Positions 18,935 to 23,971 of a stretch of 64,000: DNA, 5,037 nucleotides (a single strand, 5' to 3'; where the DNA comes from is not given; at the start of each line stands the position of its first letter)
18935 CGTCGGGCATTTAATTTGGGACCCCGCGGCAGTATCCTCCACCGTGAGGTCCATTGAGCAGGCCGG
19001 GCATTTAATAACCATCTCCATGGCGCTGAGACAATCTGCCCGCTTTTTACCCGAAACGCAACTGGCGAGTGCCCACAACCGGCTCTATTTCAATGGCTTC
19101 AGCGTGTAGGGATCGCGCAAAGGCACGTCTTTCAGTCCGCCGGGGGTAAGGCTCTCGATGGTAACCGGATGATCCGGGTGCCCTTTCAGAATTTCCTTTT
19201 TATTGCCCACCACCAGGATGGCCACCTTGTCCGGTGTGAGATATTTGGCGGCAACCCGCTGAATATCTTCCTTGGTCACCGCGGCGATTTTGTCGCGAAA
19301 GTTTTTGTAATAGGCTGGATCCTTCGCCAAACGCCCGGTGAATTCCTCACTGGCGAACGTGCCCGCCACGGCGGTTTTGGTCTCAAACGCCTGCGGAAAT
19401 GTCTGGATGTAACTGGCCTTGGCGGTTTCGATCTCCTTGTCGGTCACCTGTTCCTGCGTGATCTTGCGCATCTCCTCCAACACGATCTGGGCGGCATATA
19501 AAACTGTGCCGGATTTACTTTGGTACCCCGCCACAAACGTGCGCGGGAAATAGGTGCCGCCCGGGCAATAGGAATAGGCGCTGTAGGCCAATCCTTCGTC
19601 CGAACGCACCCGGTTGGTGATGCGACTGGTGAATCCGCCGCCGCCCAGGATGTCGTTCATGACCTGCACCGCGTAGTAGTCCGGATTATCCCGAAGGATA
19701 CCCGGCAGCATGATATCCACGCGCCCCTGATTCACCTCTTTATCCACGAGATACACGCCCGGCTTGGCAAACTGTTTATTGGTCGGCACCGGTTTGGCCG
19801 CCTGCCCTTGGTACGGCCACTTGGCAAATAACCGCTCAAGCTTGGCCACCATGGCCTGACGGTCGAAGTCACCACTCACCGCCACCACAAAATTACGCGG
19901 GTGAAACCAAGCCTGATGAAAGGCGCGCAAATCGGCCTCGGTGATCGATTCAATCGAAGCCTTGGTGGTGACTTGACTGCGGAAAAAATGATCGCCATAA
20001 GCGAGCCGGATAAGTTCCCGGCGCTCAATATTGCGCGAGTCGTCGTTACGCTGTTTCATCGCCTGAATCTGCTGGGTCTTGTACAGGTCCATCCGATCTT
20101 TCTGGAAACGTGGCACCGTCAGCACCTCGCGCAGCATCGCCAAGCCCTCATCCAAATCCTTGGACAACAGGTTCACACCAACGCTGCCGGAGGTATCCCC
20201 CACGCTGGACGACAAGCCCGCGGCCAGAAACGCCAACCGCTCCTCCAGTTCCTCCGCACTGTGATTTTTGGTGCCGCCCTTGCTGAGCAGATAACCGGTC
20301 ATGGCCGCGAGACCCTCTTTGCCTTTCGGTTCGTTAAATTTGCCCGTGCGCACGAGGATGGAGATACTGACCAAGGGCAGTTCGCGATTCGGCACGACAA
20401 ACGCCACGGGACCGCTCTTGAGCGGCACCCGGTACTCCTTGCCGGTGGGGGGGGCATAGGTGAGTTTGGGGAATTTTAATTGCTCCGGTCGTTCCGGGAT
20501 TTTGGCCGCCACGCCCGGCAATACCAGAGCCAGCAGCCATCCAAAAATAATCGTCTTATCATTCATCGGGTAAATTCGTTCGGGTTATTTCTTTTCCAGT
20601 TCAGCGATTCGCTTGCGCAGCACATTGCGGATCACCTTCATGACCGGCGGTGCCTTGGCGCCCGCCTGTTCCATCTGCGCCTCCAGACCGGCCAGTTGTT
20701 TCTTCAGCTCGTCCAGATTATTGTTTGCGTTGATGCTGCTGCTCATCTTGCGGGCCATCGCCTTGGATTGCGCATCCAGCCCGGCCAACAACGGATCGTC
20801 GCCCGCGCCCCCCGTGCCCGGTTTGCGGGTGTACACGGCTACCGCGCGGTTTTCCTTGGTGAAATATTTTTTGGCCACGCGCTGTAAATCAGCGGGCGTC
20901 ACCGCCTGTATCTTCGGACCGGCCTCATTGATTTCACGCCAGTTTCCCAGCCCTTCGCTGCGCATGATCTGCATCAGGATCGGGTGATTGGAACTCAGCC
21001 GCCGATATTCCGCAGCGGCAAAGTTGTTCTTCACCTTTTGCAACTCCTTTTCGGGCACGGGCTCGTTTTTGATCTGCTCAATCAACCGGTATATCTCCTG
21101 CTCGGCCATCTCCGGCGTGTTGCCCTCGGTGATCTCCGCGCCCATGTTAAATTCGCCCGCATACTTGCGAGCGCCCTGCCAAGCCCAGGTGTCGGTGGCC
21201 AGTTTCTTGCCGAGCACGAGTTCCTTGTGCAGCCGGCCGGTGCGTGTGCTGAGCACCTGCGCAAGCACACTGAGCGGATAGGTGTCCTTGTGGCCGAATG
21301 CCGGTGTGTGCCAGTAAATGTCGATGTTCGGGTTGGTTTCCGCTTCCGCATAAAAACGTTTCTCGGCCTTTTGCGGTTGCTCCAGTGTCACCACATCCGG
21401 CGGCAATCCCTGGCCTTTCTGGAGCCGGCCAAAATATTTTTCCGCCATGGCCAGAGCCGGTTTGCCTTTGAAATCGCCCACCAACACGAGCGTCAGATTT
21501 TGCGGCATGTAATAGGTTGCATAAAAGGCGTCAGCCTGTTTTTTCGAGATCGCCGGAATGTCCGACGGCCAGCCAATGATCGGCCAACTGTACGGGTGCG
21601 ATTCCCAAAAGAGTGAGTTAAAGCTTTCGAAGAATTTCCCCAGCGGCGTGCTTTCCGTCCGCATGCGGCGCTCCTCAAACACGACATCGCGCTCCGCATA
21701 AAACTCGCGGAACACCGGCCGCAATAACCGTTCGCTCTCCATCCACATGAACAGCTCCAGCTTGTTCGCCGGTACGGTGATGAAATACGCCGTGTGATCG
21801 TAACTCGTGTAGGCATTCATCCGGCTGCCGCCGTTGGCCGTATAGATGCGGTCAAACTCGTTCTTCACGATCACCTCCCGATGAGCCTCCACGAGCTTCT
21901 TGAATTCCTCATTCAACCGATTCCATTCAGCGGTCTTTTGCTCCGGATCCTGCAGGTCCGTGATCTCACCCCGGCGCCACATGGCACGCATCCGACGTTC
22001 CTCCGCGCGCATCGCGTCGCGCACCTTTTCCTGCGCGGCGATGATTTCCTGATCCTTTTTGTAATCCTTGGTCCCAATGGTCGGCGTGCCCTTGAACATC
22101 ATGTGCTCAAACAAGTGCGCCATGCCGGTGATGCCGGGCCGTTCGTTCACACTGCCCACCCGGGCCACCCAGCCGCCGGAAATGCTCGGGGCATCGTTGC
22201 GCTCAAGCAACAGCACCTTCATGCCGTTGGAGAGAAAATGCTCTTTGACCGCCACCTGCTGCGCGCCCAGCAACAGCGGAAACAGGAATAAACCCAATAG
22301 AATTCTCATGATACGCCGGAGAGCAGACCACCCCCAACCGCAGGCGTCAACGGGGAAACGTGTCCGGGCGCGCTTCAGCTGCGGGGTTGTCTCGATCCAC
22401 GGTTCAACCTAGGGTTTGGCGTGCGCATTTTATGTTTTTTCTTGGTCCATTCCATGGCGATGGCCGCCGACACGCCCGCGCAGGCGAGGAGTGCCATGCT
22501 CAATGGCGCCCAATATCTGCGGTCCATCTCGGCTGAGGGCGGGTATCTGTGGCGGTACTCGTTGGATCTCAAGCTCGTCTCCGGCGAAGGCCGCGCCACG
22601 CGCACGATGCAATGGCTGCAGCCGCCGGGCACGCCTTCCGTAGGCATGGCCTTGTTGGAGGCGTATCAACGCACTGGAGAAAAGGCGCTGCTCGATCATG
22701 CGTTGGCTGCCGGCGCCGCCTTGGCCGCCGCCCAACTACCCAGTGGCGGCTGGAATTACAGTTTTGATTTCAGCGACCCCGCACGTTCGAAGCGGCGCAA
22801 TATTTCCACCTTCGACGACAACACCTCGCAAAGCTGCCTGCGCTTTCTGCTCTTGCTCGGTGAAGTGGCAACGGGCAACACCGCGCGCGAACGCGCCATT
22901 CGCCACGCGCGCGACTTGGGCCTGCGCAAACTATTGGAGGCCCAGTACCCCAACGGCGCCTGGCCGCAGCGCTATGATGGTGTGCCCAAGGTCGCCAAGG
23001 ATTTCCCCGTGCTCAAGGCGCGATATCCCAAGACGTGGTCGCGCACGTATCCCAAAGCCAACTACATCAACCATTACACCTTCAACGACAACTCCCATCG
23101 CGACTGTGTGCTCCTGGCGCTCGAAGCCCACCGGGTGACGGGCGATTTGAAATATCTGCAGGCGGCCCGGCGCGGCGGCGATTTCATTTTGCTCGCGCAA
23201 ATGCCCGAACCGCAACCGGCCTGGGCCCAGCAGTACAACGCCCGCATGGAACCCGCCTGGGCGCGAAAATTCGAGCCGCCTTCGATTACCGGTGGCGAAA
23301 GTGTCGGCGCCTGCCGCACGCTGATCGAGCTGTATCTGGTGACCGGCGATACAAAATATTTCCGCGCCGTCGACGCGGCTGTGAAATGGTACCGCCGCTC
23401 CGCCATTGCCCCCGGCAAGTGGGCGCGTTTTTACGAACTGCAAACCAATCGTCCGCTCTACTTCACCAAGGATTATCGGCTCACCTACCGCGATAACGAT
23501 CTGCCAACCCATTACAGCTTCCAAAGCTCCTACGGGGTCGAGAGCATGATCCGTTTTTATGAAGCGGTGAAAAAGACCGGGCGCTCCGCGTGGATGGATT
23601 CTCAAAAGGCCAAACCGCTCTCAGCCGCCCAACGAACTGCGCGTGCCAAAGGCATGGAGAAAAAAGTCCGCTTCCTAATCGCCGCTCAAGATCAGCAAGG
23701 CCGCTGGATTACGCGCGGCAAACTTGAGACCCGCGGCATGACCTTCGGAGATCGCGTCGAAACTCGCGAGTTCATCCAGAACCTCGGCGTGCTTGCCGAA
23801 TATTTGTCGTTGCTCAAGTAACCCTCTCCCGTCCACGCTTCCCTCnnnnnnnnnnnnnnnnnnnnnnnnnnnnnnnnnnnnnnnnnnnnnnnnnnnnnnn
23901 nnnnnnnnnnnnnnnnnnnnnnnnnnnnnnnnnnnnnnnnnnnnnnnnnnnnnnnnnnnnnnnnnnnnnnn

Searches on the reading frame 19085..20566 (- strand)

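Call 36: search_protein_families(library=pfam, proteins=[window:19085-20566:-], max_evalue=0.001)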
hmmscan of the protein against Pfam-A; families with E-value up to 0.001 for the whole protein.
window:19085-20566:- (493 aa): 2 families
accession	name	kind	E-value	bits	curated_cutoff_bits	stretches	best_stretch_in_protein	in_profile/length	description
PF05193.26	Peptidase_M16_C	-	1.1e-40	139.9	23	1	207-385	1-180/181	Peptidase M16 inactive domain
PF00675.25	Peptidase_M16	-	1.9e-08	34.8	22.3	1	64-182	11-128/149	Insulinase (Peptidase family M16)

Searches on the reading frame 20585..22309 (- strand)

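Call 36: search_protein_families(library=pfam, proteins=[window:20585-22309:-], max_evalue=0.001)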
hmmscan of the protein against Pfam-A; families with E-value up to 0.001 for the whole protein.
window:20585-22309:- (574 aa): 2 families
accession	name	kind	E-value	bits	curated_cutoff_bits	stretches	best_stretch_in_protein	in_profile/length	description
PF05193.26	Peptidase_M16_C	-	9.4e-31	107.5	23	1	254-429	2-180/181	Peptidase M16 inactive domain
PF00675.25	Peptidase_M16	-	5.7e-15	55.9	22.3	2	38-83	7-53/149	Insulinase (Peptidase family M16)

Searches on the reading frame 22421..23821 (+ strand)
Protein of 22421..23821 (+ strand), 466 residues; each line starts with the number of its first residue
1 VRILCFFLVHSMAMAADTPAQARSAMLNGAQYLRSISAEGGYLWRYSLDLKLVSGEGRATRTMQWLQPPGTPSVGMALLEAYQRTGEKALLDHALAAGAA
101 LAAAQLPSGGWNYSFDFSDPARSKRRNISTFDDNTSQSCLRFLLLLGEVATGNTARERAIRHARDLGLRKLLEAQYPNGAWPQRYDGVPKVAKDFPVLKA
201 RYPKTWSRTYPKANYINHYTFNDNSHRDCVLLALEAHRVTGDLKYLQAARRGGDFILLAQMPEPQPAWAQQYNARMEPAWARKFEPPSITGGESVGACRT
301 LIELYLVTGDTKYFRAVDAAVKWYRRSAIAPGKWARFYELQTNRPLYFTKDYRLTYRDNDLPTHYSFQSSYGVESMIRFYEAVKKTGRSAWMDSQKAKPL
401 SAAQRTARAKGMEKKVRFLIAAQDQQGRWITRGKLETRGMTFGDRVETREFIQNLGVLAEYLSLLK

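Call 37: search_protein_families(library=pfam, proteins=[window:22421-23821:+], max_evalue=0.001)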
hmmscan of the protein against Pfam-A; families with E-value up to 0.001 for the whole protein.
window:22421-23821:+ (466 aa): 3 families
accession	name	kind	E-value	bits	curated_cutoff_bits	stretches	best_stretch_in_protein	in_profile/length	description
PF09492.16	Pec_lyase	-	1.1e-25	91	22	1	122-330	27-218/292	Pectic acid lyase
PF07944.18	Beta-AFase-like_GH127_cat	-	8.3e-05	22.2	24.9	0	278-331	175-211/376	Beta-L-arabinofuranosidase, GH127 catalytic domain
PF06662.19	C5-epim_C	-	0.00083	19.3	23.3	0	295-336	32-73/188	D-glucuronyl C5-epimerase C-terminus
